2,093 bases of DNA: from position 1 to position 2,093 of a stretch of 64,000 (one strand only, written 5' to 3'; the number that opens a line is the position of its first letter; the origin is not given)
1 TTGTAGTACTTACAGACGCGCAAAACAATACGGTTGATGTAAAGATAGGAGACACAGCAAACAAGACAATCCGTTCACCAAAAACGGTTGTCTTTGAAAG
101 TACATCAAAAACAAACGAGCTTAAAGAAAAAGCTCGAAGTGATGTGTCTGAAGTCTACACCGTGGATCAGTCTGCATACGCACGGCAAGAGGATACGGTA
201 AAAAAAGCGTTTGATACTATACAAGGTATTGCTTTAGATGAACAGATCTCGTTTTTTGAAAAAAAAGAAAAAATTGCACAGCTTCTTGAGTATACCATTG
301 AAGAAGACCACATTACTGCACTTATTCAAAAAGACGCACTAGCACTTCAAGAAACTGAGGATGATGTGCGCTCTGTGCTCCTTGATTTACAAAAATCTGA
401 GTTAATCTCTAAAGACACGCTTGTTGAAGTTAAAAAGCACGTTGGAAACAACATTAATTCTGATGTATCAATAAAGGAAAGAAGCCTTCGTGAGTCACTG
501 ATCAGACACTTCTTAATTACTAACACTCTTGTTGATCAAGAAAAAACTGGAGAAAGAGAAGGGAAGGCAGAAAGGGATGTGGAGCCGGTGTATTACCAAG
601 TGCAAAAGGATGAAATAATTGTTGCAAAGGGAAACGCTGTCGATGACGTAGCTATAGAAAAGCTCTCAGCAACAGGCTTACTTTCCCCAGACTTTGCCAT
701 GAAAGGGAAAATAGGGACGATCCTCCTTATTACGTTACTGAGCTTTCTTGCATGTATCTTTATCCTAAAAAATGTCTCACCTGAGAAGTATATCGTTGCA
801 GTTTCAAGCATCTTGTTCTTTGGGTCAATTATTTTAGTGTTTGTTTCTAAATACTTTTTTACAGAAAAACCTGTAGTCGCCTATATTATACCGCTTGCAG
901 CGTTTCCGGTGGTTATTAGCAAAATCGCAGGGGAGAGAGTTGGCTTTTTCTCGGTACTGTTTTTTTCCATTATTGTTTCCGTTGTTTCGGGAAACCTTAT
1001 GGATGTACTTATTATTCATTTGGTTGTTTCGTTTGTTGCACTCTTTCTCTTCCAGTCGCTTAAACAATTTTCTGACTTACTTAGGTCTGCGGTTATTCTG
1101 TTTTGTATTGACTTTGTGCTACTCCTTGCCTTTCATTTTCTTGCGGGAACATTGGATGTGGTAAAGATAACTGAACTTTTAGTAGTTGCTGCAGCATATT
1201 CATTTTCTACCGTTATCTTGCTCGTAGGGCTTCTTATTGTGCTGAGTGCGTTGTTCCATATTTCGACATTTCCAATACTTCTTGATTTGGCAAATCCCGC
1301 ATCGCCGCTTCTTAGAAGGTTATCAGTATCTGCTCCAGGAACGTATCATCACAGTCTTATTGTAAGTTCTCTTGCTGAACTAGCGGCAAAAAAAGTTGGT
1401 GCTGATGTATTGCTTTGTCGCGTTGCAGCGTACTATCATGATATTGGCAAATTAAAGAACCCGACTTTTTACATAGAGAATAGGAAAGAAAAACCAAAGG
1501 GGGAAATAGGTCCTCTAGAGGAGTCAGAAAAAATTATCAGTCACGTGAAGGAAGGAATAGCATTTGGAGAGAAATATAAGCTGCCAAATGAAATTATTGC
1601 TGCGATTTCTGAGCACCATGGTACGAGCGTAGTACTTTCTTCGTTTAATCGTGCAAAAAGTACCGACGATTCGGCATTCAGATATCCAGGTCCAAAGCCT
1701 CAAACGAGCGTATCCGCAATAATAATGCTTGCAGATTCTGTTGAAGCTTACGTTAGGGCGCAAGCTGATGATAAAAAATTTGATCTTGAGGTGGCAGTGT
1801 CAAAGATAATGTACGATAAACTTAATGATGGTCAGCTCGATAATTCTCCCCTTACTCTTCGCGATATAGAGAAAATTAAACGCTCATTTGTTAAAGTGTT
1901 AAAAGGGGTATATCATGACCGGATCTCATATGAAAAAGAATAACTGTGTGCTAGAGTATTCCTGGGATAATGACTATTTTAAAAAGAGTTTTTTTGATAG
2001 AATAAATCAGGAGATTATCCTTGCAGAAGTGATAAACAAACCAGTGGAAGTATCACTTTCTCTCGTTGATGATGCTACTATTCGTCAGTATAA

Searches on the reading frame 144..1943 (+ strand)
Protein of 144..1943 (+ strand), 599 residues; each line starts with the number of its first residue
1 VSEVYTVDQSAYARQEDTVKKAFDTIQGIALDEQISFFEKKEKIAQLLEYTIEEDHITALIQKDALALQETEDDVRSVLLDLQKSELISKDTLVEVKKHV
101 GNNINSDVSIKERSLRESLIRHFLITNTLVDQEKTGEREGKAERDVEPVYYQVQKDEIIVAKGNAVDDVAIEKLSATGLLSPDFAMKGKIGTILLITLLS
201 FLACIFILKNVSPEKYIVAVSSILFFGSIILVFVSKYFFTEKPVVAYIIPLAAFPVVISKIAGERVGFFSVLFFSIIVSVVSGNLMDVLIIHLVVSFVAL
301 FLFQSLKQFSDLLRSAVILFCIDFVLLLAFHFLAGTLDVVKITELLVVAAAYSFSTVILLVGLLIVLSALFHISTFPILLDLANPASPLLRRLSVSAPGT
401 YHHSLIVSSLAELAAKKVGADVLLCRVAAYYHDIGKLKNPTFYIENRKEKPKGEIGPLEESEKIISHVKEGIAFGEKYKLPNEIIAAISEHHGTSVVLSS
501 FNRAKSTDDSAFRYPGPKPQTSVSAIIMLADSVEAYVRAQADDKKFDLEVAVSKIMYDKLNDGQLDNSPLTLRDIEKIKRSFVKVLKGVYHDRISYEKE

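Call 86: search_protein_families(library=pfam, proteins=[window:144-1943:+], max_evalue=0.001)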
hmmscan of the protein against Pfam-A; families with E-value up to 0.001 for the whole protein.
window:144-1943:+ (599 aa): 4 families
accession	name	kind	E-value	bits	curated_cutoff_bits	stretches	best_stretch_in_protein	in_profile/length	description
PF07697.16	7TMR-HDED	-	1.7e-24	87.5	27.6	1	3-181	37-224/224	7TM-HD extracellular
PF01966.28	HD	-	6.1e-18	65.6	22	1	400-535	1-115/116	HD domain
PF07698.17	7TM-7TMR_HD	-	2.4e-14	54.1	29.4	1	190-375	5-190/190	7TM receptor with intracellular HD hydrolase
PF18019.7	Cas3_HD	-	0.00035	21.1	23.1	1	423-518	55-151/207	Cas3, HD domain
